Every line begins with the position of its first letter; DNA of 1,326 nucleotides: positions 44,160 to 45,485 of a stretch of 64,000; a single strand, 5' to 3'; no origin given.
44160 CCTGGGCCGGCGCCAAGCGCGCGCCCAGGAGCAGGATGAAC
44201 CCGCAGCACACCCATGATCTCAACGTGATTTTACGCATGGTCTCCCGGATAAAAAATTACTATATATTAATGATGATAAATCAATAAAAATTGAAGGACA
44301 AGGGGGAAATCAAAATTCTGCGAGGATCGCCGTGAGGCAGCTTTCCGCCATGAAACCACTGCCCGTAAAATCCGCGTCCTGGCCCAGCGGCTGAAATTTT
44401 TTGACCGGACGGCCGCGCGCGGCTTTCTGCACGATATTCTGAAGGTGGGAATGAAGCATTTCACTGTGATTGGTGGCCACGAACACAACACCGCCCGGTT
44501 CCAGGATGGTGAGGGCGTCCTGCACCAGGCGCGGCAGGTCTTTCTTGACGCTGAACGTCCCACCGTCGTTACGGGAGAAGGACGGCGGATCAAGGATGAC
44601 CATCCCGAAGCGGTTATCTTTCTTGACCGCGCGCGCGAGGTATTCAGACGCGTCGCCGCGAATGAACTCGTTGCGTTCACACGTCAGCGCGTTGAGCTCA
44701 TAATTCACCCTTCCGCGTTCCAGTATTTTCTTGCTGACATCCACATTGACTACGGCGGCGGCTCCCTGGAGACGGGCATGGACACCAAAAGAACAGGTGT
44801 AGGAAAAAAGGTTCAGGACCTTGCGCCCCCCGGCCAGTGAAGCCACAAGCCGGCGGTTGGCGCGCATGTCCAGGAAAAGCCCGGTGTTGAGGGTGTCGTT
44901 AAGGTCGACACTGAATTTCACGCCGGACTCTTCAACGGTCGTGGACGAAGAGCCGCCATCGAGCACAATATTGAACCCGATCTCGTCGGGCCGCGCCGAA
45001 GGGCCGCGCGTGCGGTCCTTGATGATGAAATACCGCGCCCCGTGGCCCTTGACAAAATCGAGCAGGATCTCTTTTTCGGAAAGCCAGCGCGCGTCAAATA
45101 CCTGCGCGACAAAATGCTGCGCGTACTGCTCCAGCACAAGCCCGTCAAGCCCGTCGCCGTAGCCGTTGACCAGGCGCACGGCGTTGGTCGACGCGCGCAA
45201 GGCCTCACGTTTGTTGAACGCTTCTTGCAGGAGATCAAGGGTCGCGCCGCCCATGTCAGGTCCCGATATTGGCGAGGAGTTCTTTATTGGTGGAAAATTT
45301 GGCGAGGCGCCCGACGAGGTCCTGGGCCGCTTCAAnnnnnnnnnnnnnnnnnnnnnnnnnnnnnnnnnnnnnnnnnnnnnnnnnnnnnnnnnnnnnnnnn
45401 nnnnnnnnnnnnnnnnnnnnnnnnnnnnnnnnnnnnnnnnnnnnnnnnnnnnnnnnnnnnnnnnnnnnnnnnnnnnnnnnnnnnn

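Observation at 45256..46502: Rho ATPase core lacking its N-terminal RNA-binding domain, immediately downstream of a stand-alone cold-shock-domain gene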

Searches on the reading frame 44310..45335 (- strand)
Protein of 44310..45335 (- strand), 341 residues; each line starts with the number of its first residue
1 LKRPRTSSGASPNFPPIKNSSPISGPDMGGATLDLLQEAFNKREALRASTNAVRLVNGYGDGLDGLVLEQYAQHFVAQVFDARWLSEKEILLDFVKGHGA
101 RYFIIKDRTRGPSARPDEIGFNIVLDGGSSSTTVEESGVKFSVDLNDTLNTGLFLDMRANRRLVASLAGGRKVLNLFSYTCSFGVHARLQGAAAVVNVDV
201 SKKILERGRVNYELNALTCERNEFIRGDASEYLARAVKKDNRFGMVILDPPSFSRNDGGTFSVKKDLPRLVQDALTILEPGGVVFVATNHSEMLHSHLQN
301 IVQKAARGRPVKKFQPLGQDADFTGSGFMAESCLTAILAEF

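Call 3: search_protein_families(library=pfam, proteins=[window:44310-45335:-], max_evalue=0.01)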
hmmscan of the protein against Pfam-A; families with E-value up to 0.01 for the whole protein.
window:44310-45335:- (341 aa): 4 families
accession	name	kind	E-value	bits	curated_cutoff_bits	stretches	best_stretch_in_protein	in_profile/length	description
PF10672.15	Methyltrans_SAM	-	1.9e-34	119.7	27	1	130-299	84-249/286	S-adenosylmethionine-dependent methyltransferase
PF03602.21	Cons_hypoth95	-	2.2e-08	34.5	24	1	169-303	41-167/182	Conserved hypothetical protein 95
PF13847.12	Methyltransf_31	-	2.6e-05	24.4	27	1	187-290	23-113/145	Methyltransferase domain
PF05175.20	MTS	-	0.00026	21.1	23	1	187-308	50-160/170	Methyltransferase small domain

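Call 68: search_protein_families(library=ncbifam, proteins=[window:44310-45254:-], max_evalue=0.001)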
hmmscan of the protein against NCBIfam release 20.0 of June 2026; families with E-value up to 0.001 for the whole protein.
window:44310-45254:- (314 aa): 9 families
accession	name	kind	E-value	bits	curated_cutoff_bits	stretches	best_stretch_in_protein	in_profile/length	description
NF033380.1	Rlm_2499C5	equivalog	3.3e-47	161.1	650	1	9-288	82-365/391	23S rRNA (cytosine(2499)-C(5))-methyltransferase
NF008748.0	PRK11783.1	equivalog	1.9e-41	142.1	466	1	103-264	502-662/704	bifunctional 23S rRNA (guanine(2069)-N(7))-methyltransferase RlmK/23S rRNA (guanine(2445)-N(2))-methyltransferase RlmL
NF053718.1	23SC1962Mtase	equivalog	6.9e-34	117.2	575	1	5-280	71-345/383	23S rRNA (cytosine(1962)-C(5))-methyltransferase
NF011707.0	PRK15128.1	equivalog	1.7e-32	112.8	712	1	11-295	85-375/396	23S rRNA (cytosine(1962)-C(5))-methyltransferase RlmI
NF046099.1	RSP_2647_MTase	equivalog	4e-26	91.7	600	1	9-269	84-344/391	RSP_2647 family RNA methyltransferase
TIGR00095.1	TIGR00095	equivalog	1.8e-07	31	117.5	1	143-273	53-174/194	16S rRNA (guanine(966)-N(2))-methyltransferase RsmD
TIGR00479.1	rumA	equivalog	4.2e-07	29.2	183.55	1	110-224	259-372/432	23S rRNA (uracil(1939)-C(5))-methyltransferase RlmD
NF009639.0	PRK13168.1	equivalog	1.1e-05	24.5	458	1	139-264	297-406/446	23S rRNA (uracil(1939)-C(5))-methyltransferase RlmD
NF041537.1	ArsM_AhpD_UU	exception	0.00058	18.7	510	1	141-262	75-183/345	arsenite methyltransferase/AhpD domain selenoprotein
